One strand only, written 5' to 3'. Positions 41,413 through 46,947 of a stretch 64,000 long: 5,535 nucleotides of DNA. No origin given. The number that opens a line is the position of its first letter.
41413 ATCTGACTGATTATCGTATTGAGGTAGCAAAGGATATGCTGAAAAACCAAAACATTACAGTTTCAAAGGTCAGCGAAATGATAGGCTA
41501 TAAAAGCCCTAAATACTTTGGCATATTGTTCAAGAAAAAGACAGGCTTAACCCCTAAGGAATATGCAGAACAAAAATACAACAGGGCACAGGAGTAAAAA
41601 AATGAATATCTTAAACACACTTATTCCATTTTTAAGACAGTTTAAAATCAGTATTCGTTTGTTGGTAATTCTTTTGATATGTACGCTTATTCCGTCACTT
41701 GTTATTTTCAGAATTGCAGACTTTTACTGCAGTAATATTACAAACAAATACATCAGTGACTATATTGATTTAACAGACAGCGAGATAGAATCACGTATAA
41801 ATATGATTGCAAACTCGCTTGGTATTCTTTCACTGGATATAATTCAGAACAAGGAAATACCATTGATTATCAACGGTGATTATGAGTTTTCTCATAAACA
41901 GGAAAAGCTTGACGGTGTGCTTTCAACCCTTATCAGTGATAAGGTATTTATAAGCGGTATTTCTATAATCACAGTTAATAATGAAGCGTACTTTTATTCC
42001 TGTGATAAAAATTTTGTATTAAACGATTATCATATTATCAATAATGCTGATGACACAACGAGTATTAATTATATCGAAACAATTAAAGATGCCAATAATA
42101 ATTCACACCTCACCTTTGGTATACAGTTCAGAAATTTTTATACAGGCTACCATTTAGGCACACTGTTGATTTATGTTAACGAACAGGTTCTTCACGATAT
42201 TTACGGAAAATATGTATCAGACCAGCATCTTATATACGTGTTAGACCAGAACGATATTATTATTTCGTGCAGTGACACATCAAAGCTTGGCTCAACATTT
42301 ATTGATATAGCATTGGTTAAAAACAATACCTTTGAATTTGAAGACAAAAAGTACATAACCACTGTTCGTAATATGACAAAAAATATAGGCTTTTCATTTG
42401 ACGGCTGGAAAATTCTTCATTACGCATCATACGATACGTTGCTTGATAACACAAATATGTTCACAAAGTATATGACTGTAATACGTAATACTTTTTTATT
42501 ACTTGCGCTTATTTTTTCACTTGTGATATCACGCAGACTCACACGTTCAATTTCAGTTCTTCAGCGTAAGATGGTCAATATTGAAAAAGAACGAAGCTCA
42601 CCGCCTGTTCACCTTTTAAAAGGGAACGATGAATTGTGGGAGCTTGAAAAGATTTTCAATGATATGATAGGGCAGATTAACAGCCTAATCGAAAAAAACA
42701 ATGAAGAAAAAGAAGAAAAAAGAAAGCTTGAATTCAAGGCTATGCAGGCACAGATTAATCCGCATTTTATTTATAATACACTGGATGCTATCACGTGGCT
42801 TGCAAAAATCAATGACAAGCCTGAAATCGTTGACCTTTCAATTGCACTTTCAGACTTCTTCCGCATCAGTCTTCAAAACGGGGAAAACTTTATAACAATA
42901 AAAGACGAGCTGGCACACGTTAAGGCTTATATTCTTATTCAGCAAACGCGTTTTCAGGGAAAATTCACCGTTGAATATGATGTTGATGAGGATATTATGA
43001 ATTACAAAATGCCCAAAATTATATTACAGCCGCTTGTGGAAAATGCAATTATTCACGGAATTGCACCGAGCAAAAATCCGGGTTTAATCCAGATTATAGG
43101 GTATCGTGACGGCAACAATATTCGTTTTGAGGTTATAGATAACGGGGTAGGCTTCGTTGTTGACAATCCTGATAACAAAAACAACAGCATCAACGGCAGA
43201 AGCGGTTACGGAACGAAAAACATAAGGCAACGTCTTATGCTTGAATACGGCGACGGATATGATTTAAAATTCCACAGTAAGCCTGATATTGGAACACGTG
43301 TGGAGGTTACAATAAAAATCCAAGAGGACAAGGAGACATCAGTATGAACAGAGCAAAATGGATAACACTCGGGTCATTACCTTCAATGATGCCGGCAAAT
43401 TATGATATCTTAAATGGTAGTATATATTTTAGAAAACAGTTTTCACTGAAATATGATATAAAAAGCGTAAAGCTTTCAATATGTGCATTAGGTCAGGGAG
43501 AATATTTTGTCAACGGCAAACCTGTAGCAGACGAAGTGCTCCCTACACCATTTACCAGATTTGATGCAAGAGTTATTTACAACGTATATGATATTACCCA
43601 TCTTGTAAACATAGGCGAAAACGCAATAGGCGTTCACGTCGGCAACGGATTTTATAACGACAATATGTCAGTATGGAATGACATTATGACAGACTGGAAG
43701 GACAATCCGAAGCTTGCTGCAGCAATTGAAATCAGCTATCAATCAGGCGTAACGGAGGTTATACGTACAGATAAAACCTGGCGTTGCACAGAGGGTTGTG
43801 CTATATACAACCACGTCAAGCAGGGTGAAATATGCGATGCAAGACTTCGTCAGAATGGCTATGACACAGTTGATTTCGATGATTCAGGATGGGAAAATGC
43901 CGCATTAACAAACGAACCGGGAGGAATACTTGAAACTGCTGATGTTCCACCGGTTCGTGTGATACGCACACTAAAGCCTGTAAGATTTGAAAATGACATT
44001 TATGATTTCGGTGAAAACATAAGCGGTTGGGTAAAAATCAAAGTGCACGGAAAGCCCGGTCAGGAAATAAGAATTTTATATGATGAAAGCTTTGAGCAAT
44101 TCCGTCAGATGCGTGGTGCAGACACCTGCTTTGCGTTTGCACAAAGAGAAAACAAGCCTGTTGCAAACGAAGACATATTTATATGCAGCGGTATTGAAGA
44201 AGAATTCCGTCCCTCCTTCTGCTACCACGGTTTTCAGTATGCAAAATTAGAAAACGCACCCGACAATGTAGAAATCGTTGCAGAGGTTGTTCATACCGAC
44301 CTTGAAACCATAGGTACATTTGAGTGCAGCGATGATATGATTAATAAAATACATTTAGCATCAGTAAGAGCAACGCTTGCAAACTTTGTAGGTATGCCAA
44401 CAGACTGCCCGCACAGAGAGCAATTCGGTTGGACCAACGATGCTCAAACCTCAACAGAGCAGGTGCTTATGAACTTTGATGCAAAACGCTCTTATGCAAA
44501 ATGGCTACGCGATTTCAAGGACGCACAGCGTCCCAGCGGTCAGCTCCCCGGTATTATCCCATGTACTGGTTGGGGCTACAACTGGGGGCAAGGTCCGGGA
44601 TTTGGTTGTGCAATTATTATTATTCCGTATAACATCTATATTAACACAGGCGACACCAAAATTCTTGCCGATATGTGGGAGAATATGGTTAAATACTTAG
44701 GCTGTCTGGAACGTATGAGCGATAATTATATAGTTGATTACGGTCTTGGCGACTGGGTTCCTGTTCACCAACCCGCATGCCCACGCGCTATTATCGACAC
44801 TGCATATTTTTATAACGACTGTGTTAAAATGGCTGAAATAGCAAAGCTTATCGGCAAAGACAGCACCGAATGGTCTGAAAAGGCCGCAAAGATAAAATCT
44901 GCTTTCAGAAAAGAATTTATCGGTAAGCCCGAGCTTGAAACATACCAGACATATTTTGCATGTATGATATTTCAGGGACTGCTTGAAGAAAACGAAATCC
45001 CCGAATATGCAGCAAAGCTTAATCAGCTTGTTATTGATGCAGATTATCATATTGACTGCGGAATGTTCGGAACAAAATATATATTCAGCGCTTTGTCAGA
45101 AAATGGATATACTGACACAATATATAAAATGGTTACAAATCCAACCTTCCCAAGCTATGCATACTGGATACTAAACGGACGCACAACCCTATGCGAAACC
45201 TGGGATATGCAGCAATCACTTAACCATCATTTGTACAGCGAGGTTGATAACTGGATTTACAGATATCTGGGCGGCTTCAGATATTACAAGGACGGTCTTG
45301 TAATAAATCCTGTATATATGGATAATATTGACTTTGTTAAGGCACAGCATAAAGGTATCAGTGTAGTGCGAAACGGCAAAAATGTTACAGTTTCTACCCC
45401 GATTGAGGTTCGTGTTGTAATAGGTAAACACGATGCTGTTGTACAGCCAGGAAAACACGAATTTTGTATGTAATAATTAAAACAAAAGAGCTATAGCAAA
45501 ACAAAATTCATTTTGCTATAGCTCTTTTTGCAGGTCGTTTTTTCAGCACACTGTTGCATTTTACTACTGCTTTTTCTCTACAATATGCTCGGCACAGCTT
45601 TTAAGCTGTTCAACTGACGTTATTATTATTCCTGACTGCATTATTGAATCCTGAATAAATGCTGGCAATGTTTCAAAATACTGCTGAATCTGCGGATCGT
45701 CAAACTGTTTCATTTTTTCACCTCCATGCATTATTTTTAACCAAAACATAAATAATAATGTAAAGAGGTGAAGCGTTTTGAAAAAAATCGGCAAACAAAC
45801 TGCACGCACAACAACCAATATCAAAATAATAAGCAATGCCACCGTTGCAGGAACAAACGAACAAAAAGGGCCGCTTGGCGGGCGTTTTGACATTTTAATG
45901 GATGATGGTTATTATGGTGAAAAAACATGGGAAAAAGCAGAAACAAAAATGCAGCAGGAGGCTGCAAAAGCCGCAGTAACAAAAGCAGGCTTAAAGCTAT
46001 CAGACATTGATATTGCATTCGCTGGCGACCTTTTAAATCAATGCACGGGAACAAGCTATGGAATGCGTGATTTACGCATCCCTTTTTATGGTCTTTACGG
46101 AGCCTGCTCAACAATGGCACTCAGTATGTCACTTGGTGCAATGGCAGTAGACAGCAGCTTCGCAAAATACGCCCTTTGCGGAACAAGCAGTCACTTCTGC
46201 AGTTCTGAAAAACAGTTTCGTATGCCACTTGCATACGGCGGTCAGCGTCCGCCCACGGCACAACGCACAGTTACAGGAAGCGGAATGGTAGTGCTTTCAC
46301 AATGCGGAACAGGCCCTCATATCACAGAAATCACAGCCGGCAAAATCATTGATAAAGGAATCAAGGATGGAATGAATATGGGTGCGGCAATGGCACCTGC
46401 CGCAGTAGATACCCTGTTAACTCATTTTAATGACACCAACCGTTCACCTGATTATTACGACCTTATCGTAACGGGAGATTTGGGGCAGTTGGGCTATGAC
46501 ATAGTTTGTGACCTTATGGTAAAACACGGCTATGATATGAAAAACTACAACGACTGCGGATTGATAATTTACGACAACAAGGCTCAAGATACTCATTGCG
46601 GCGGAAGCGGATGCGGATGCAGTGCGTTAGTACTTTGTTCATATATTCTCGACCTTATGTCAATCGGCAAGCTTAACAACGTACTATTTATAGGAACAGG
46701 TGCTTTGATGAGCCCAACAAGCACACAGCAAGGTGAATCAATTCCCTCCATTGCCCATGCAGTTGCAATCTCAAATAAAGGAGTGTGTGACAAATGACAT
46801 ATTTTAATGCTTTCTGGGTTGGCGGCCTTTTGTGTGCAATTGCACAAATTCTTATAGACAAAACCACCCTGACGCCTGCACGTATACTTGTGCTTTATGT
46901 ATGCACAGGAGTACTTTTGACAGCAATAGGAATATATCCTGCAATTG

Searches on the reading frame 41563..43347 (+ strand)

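Call 9: search_protein_families(library=pfam, proteins=[window:41563-43347:+], max_evalue=0.001)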
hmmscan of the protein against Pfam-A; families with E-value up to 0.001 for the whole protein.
window:41563-43347:+ (594 aa): 3 families
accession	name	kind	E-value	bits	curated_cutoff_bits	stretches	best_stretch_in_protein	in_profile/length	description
PF06580.19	His_kinase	-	4.6e-26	91.3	25.2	1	390-468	2-81/81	Histidine kinase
PF02518.31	HATPase_c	-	2e-08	35.1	26.4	1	486-586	8-109/111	Histidine kinase-, DNA gyrase B-, and HSP90-like ATPase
PF00672.30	HAMP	-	9.6e-05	23.1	25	1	321-373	1-52/53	HAMP domain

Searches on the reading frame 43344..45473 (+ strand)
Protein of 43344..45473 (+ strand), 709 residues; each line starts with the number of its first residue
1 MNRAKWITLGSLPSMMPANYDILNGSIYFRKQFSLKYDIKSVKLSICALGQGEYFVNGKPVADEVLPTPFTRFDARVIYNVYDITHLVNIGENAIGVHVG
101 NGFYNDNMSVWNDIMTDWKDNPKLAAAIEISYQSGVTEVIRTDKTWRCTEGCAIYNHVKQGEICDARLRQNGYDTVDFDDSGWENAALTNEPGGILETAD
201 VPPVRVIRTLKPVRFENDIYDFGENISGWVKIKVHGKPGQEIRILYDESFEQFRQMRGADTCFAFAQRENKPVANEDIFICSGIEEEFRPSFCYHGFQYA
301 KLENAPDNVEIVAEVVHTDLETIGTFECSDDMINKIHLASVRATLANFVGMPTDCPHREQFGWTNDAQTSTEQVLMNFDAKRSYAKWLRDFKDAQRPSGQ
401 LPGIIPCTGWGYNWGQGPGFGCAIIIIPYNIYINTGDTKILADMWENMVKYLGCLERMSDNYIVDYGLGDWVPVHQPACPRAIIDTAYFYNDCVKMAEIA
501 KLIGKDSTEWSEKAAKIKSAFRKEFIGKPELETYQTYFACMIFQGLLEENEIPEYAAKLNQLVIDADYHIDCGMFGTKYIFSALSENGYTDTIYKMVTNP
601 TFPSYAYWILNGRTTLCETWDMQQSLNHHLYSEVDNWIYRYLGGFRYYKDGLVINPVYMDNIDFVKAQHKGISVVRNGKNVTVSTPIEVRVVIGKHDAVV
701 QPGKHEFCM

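Call 9: search_protein_families(library=pfam, proteins=[window:43344-45473:+], max_evalue=0.001)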
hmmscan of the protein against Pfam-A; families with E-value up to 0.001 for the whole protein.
window:43344-45473:+ (709 aa): 3 families
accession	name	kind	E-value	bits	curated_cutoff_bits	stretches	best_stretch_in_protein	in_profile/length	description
PF17389.8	Bac_rhamnosid6H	-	1.2e-81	275.1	24.5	1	322-641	2-338/339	Bacterial alpha-L-rhamnosidase 6 hairpin glycosidase domain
PF08531.16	Bac_rhamnosid_N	-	4.5e-45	154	25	1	38-207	2-171/172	Alpha-L-rhamnosidase N-terminal domain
PF05592.18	Bac_rhamnosid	-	8.4e-16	58.2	22.2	1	219-315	9-100/102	Bacterial alpha-L-rhamnosidase concanavalin-like domain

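Call 74: search_protein_families(library=ncbifam, proteins=[window:43344-45473:+], max_evalue=0.00001)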
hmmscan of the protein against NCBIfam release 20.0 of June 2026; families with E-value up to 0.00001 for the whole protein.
window:43344-45473:+ (709 aa): 2 families
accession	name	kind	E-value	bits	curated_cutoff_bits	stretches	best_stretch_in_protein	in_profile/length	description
NF041573.1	rhamnosid_Stmyc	equivalog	6.9e-100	335.3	1720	1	29-651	304-937/1028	alpha-L-rhamnosidase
NF041572.1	rhamnosid_Flavobac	equivalog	1e-93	315.1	1800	1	27-658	179-855/946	alpha-L-rhamnosidase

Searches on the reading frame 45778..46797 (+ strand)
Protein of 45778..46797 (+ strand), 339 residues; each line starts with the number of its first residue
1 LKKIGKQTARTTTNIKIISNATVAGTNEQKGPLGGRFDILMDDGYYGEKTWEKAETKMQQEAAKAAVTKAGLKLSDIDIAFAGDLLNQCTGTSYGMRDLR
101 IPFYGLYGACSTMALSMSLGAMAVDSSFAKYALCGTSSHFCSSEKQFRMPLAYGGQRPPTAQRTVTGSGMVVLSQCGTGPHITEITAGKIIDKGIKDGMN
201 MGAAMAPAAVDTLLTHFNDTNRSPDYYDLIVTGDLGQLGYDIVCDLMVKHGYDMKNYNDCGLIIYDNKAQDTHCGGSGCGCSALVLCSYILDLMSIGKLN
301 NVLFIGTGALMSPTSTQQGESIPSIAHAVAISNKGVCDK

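Call 9: search_protein_families(library=pfam, proteins=[window:45778-46797:+], max_evalue=0.001)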
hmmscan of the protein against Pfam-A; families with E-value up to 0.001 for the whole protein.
window:45778-46797:+ (339 aa): 1 family
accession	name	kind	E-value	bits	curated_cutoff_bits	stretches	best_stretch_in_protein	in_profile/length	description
PF07451.17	SpoVAD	-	1.3e-144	481.4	22.1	1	5-331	1-328/329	Stage V sporulation protein AD (SpoVAD)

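Call 55: list_cluster_members(proteins=[window:45778-46794:+, window:27536-28441:-, window:43344-45470:+, window:48984-49925:+, window:54554-56011:+, window:56030-57454:+, window:58817-61420:-, window:5317-6942:+, window:8019-10106:+])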
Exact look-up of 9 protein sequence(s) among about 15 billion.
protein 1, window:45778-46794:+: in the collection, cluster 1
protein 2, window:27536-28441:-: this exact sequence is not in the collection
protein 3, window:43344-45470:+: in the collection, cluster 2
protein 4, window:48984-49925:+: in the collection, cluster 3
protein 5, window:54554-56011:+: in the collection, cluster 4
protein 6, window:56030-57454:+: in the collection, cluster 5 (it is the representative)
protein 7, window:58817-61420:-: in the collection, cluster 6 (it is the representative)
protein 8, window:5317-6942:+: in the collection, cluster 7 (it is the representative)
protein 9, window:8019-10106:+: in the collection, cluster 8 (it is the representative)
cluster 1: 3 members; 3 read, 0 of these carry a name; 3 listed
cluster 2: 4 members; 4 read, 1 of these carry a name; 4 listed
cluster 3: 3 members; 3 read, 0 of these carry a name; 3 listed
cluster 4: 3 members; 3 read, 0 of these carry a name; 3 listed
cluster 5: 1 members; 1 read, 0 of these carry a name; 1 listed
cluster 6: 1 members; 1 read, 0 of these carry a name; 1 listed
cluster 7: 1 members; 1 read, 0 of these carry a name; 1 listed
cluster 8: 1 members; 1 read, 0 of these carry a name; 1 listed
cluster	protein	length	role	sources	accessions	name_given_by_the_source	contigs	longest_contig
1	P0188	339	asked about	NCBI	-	-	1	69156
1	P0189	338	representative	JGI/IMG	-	-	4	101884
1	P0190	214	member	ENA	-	-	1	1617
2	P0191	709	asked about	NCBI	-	-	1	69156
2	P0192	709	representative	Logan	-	-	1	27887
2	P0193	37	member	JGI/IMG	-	ATP-dependent HslUV protease, peptidase subunit HslV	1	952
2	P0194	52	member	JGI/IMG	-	-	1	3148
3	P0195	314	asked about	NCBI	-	-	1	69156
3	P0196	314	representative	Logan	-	-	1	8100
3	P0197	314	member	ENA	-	-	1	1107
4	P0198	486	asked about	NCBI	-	-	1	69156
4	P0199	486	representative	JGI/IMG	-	-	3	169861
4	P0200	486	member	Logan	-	-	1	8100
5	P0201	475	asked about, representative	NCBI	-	-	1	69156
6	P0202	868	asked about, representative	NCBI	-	-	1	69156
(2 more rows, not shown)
